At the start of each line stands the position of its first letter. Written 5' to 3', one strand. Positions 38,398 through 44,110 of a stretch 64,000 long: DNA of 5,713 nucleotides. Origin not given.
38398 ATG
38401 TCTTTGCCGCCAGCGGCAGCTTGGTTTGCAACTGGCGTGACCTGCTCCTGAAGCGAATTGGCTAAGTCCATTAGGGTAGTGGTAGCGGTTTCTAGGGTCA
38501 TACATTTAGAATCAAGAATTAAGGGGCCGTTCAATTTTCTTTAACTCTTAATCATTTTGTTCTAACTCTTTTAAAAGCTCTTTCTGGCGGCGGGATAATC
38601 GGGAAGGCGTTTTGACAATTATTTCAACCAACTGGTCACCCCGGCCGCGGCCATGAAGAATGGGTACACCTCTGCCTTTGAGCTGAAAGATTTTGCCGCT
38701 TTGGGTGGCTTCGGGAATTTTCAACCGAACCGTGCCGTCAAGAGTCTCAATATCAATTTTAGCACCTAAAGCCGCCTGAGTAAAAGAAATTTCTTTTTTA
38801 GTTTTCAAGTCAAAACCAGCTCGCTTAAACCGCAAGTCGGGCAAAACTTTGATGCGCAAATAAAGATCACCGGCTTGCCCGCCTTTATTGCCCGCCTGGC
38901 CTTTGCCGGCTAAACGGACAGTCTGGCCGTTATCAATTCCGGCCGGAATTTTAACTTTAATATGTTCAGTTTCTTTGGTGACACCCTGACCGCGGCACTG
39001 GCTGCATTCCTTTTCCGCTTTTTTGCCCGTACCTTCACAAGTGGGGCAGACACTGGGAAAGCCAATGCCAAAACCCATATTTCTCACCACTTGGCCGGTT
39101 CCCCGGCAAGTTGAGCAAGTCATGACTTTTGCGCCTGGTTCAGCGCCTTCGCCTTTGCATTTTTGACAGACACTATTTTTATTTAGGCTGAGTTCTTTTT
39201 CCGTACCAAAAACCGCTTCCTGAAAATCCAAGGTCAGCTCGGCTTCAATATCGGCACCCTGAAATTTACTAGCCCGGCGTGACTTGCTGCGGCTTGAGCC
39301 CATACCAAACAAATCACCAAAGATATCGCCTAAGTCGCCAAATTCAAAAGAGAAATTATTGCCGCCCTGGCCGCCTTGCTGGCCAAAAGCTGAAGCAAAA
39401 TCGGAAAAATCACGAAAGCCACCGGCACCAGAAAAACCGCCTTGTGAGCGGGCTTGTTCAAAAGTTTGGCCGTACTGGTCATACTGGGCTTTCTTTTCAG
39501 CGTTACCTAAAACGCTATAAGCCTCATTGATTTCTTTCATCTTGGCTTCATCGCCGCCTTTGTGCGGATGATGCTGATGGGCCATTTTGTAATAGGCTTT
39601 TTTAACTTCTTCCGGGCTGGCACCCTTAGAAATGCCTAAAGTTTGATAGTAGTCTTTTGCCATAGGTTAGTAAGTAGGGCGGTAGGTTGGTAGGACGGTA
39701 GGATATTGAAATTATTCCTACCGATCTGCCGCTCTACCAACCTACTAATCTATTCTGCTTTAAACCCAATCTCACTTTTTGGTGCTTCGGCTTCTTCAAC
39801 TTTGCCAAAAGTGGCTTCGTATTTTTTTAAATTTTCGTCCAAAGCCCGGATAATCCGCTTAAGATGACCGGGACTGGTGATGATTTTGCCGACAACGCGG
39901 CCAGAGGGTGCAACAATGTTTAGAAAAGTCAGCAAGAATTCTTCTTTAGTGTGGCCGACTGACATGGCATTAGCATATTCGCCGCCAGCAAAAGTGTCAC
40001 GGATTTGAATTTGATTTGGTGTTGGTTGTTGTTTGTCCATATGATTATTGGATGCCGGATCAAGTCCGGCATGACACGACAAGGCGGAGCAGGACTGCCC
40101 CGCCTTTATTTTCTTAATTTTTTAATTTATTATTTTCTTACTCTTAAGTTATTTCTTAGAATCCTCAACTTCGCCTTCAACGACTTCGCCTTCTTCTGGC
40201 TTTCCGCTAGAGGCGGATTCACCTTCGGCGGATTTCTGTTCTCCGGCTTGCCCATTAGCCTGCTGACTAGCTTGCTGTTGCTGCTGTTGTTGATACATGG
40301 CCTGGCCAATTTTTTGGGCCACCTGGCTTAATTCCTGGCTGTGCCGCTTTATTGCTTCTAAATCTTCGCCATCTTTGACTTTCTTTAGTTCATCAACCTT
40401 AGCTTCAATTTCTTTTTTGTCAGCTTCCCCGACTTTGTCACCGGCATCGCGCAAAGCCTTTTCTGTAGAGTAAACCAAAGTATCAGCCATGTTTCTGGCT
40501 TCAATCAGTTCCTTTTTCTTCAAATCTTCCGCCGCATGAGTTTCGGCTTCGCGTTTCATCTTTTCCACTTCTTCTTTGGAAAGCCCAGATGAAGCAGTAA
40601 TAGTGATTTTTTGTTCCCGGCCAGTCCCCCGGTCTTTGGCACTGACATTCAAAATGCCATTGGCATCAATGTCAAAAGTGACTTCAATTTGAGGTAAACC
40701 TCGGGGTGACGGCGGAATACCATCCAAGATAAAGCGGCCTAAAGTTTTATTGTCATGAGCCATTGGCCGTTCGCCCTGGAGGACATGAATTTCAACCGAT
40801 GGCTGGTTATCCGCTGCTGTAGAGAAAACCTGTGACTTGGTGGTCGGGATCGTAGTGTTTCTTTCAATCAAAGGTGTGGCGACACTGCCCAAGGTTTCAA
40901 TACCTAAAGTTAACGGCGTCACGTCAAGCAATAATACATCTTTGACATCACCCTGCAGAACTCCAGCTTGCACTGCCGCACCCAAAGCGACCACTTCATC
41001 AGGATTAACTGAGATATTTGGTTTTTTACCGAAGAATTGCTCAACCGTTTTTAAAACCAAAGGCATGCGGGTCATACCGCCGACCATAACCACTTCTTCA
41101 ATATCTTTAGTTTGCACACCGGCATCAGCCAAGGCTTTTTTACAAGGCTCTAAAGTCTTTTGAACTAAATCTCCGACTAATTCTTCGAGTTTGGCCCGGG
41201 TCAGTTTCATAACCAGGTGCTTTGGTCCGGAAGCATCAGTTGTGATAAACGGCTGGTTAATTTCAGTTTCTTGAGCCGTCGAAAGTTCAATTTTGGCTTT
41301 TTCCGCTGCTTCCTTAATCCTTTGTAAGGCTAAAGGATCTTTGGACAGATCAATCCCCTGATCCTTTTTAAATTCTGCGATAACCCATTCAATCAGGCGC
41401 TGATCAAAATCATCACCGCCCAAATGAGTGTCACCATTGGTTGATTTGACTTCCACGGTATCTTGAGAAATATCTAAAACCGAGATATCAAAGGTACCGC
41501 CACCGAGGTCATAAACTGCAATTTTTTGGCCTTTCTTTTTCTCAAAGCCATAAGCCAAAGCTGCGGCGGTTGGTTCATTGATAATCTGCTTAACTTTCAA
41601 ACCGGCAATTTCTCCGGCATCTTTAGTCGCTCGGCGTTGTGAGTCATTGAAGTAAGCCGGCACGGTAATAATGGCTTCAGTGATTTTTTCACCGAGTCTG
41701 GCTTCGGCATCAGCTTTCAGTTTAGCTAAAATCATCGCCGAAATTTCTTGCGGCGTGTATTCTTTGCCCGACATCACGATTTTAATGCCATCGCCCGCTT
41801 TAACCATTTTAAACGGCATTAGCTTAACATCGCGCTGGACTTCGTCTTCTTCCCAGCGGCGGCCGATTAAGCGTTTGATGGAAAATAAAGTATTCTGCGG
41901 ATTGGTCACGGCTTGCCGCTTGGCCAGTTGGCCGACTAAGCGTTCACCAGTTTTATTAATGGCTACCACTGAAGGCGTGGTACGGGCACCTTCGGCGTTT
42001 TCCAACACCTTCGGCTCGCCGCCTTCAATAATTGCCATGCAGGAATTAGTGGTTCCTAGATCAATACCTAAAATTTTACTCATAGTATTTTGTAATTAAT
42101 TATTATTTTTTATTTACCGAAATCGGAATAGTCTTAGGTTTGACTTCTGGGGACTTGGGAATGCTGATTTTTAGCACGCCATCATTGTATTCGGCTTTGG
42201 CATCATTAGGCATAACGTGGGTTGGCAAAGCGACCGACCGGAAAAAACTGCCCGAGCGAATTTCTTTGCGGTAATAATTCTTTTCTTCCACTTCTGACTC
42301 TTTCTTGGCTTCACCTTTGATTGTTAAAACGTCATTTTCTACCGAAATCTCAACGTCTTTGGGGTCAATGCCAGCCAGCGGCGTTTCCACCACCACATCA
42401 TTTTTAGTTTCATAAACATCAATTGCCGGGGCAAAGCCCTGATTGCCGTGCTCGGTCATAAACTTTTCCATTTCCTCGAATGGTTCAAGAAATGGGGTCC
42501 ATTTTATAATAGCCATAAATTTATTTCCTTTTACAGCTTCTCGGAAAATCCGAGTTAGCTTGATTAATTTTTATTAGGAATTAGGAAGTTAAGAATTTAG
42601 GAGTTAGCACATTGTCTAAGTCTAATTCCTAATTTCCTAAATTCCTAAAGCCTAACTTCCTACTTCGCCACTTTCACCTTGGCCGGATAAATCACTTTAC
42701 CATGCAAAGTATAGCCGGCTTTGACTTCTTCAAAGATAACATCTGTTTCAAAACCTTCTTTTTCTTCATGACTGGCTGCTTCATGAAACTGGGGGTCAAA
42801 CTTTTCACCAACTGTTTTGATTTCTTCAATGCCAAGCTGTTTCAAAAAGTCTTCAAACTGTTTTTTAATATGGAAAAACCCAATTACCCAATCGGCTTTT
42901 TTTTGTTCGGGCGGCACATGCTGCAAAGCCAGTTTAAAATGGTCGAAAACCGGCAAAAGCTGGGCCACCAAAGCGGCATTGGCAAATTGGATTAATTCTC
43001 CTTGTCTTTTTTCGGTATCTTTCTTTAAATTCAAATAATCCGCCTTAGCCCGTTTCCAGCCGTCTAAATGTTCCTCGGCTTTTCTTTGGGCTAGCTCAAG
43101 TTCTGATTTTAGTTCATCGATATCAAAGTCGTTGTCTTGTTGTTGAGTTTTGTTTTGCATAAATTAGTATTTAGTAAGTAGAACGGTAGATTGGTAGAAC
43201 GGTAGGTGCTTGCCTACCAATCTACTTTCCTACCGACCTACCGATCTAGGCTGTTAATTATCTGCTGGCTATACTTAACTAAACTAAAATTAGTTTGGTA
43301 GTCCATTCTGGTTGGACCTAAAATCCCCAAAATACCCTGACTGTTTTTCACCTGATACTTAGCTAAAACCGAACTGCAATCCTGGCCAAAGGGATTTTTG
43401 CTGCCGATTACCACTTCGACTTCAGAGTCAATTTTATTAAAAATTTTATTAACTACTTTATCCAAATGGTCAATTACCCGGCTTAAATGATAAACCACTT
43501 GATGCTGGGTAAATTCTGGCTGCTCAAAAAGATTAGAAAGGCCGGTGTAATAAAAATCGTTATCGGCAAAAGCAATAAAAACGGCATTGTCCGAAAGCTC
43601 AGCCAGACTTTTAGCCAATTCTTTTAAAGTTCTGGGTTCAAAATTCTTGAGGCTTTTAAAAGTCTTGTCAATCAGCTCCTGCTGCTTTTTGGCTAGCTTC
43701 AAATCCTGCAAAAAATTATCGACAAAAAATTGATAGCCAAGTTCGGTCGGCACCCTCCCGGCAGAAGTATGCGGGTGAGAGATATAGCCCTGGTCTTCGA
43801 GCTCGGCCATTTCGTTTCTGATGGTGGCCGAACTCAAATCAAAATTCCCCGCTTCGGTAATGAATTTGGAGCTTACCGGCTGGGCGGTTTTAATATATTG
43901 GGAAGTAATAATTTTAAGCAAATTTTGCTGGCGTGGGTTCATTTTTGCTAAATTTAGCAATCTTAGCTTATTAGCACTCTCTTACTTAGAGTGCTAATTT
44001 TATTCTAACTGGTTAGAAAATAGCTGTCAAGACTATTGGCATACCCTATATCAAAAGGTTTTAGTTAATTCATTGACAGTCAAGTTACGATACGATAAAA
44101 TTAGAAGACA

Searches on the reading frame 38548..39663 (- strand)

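Call 39: search_protein_families(library=pfam, proteins=[window:38548-39663:-], max_evalue=0.0001)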
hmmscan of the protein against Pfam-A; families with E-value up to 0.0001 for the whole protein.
window:38548-39663:- (371 aa): 4 families
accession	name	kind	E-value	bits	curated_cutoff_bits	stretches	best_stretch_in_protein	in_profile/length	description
PF01556.23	DnaJ_C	-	2.9e-49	167.4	26.6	1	139-353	1-152/152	DnaJ C terminal domain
PF00226.36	DnaJ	-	1.6e-19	70.2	27.8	1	4-62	1-63/63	DnaJ domain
PF00684.25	DnaJ_CXXCXGXG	-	1.7e-12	47.9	32.7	1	166-227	1-65/65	DnaJ central domain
PF25436.1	BSD2_CRD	-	9.6e-05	23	27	0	205-231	4-27/69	BSD2 cysteine rich domain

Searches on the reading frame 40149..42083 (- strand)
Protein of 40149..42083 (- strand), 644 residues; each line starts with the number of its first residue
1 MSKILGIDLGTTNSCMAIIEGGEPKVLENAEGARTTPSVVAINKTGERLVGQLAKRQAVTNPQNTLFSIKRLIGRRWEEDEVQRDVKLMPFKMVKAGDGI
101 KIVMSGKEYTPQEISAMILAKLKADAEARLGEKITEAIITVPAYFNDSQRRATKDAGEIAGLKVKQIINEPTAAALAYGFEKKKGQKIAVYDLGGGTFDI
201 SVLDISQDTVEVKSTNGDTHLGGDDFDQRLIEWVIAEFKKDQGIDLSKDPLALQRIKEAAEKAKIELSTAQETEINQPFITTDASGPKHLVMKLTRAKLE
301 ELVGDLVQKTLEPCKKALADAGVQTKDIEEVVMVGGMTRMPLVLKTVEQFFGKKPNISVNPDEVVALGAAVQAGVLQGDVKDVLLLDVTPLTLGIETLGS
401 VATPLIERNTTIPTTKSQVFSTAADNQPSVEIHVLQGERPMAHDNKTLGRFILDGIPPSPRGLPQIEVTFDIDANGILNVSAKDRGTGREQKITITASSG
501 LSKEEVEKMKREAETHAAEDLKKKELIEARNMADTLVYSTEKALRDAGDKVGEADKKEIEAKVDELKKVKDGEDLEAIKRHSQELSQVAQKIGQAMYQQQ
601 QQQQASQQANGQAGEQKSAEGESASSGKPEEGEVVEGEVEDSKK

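Call 51: search_protein_families(library=pfam, proteins=[window:40149-42083:-], max_evalue=0.0001)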
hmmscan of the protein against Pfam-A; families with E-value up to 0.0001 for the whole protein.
window:40149-42083:- (644 aa): 2 families
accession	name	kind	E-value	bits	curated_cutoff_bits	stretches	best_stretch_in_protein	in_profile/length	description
PF00012.26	HSP70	-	2.5e-260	865.3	20.6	1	4-598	1-599/599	Hsp70 protein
PF06723.19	MreB_Mbl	-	8e-16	58.2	27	1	125-370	84-316/327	MreB/Mbl protein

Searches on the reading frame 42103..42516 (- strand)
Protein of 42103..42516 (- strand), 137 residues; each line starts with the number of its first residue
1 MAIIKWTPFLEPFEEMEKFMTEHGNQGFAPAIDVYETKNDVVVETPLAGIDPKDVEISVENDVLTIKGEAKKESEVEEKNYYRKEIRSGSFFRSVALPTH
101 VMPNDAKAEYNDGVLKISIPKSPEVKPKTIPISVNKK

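Call 51: search_protein_families(library=pfam, proteins=[window:42103-42516:-], max_evalue=0.0001)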
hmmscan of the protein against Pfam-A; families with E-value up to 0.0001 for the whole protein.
window:42103-42516:- (137 aa): 2 families
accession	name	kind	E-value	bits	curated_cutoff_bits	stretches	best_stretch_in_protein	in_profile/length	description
PF00011.27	HSP20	-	1.2e-21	77.2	20.8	1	34-133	2-102/102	Hsp20/alpha crystallin family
PF17886.7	ArsA_HSP20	-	3.4e-07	30.2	22.5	1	40-118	3-62/63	HSP20-like domain found in ArsA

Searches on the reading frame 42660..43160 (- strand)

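Call 51: search_protein_families(library=pfam, proteins=[window:42660-43160:-], max_evalue=0.0001)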
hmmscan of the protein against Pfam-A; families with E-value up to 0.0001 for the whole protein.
window:42660-43160:- (166 aa): 1 family
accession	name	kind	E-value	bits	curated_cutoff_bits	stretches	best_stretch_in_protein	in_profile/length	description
PF01025.24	GrpE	-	1.9e-41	142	25.8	1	5-166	4-165/165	GrpE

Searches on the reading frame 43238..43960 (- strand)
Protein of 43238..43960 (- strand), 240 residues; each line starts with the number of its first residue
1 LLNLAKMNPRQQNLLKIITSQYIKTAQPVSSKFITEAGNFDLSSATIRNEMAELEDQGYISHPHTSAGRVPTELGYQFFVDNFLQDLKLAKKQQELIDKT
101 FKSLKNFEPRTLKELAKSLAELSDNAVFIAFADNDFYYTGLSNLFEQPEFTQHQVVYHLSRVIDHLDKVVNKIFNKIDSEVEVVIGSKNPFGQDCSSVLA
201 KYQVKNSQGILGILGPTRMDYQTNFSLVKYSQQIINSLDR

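Call 51: search_protein_families(library=pfam, proteins=[window:43238-43960:-], max_evalue=0.0001)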
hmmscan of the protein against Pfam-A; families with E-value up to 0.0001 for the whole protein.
window:43238-43960:- (240 aa): 1 family
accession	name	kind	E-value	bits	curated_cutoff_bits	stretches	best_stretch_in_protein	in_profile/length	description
PF01628.27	HrcA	-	1.3e-21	78.1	22.2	1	80-222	78-212/215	HrcA protein C terminal domain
